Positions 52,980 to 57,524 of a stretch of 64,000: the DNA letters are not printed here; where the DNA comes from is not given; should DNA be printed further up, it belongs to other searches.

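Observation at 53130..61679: Tandem pair of ~1400-aa secreted proteins, both with T9SS C-terminal sorting domains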

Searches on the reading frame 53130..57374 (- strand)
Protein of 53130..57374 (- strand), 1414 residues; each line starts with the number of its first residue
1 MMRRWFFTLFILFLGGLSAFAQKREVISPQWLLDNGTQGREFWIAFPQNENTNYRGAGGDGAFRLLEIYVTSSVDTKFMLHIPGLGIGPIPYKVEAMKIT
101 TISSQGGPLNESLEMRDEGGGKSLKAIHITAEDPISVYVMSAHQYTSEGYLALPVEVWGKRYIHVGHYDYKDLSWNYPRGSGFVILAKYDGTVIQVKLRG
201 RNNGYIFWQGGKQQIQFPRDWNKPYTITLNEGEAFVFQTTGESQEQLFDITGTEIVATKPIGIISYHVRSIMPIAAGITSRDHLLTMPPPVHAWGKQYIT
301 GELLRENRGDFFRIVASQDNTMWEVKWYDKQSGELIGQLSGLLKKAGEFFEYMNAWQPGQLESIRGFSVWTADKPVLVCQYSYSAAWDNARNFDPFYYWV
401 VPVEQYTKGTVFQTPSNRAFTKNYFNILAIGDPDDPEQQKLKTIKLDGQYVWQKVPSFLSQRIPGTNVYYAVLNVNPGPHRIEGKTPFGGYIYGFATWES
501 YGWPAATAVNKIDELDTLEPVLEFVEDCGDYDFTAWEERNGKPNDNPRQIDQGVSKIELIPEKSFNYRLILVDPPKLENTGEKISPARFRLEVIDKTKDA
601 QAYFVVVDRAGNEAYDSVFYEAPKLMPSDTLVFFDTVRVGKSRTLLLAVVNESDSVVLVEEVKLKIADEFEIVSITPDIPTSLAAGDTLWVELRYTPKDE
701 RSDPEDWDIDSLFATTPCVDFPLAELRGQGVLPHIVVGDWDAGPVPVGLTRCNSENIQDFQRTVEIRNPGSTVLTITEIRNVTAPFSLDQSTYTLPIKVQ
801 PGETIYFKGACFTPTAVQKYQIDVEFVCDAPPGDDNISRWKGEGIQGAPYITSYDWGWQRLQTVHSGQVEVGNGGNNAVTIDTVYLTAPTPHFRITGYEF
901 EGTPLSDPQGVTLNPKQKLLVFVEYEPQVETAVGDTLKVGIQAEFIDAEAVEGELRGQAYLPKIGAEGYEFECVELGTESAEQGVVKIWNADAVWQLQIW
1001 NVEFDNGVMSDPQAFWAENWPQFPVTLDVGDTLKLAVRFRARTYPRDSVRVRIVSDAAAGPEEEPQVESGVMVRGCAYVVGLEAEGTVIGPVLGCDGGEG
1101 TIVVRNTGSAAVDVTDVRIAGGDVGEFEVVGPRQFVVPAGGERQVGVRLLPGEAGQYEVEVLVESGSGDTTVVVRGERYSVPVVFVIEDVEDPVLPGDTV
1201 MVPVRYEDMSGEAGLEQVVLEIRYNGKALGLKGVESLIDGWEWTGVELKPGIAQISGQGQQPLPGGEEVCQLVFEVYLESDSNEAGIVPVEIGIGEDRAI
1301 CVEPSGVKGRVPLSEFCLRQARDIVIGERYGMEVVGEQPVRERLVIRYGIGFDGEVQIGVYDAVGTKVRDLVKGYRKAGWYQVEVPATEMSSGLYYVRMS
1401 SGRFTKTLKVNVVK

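Call 3: search_protein_families(library=pfam, proteins=[window:53130-57374:-], max_evalue=1)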
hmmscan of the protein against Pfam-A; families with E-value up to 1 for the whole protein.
window:53130-57374:- (1414 aa): 7 families
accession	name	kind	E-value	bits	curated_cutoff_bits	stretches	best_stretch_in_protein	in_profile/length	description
PF17517.7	IgGFc_binding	-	4.8e-49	167.7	25.6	1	149-494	2-297/297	IgGFc binding protein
PF15780.11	ASH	-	7.8e-12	45.7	27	1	630-700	12-79/98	Abnormal spindle-like microcephaly-assoc'd, ASPM-SPD-2-Hydin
PF22544.2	HYDIN_VesB_CFA65-like_Ig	-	9.8e-07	29.4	25.5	0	761-841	22-98/100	HYDIN/CFA65/VesB-like, Ig-like domain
PF22073.2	Cep192_D4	-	0.00013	22.5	35.5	0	855-938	12-91/112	Cep192 domain 4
PF18962.6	Por_Secre_tail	-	0.018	15.7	27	1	1339-1409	5-72/75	Secretion system C-terminal sorting domain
PF22066.2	Cep192_D8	-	0.13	13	33.5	0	627-661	9-42/101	Cep192 domain 8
PF24291.1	Ig_CFAP65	-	0.13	12.5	27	0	1136-1173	72-109/121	Cilia- and flagella-associated protein 65-like, Ig-like domain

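Call 4: search_protein_families(library=ncbifam, proteins=[window:53130-57374:-], max_evalue=1)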
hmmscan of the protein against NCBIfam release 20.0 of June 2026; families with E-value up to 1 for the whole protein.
window:53130-57374:- (1414 aa): 3 families
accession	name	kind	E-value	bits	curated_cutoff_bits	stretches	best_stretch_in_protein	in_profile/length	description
NF012200.0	choice_anch_D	domain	1.6e-17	64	45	2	1098-1169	35-107/108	choice-of-anchor D domain-containing protein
TIGR04183.1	Por_Secre_tail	domain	0.0027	17.7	23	1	1345-1410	10-69/72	T9SS type A sorting domain-containing protein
NF052323.1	T9SSA_dep_M6i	equivalog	0.061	11.2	600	1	1339-1413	964-1042/1043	T9SS-dependent M6-like inactivated metalloprotease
